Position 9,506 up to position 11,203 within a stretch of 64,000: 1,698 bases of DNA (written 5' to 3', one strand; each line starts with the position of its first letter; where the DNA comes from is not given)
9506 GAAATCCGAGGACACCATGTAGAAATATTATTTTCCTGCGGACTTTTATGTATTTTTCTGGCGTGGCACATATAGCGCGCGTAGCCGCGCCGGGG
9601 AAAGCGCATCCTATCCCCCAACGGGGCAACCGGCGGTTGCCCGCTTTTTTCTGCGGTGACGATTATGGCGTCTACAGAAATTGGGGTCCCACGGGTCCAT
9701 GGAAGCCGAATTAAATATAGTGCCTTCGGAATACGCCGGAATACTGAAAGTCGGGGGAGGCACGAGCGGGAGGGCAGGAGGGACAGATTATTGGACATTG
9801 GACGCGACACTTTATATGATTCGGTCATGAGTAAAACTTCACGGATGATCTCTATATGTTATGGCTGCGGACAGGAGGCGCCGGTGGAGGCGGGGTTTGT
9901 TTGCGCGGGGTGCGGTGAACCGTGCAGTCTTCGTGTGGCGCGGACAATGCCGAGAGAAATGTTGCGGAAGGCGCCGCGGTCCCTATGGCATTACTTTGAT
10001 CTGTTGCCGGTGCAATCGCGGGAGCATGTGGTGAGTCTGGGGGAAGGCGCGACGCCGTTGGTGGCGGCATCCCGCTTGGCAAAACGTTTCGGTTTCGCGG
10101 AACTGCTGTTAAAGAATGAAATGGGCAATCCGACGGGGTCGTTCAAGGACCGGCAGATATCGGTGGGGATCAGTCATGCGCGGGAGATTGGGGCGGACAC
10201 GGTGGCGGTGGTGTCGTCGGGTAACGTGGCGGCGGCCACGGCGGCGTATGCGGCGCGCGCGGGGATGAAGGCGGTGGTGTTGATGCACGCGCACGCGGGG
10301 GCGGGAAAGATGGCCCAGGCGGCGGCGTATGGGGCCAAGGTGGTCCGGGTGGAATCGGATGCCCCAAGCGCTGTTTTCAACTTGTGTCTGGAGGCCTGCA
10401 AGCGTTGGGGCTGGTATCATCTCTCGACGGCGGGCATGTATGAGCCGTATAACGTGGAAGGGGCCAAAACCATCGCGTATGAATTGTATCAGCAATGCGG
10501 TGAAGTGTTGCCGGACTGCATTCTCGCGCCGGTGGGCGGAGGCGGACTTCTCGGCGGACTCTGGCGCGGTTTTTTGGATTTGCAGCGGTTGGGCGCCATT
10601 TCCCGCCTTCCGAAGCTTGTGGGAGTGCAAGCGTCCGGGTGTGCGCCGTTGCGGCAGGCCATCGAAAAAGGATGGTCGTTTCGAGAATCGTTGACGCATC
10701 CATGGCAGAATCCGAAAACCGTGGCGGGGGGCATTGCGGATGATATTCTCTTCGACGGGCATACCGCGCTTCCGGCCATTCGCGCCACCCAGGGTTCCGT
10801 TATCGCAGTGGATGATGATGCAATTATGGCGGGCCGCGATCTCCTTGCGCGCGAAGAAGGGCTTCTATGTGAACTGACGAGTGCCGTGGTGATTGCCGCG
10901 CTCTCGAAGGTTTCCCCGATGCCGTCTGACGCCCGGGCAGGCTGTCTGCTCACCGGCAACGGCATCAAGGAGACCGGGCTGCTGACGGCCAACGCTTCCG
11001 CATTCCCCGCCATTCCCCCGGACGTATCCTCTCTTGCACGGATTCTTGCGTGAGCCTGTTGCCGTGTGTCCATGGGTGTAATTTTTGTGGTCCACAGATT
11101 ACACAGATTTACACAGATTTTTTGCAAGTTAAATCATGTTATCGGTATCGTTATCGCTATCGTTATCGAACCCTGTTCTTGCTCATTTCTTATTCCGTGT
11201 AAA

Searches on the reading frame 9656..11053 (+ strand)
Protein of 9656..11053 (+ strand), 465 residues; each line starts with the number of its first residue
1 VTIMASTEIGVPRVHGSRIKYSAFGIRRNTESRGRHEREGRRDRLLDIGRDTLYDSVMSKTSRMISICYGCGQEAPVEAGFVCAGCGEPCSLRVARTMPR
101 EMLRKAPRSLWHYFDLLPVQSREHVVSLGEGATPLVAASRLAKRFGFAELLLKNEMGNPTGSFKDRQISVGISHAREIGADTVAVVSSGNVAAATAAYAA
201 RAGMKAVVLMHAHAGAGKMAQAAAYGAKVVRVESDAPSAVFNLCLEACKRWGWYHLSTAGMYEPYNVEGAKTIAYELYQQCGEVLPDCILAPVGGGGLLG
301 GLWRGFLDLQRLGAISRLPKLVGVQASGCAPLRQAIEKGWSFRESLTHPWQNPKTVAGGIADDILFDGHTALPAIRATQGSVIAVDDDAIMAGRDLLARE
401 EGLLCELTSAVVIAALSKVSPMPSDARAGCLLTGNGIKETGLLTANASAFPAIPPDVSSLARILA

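Call 87: search_protein_families(library=pfam, proteins=[window:9656-11053:+], max_evalue=0.00001)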
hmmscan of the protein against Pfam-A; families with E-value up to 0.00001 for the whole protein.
window:9656-11053:+ (465 aa): 1 family
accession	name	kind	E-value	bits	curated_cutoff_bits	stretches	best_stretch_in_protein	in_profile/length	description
PF00291.31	PALP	-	1.5e-69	235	35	1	126-434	1-295/295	Pyridoxal-phosphate dependent enzyme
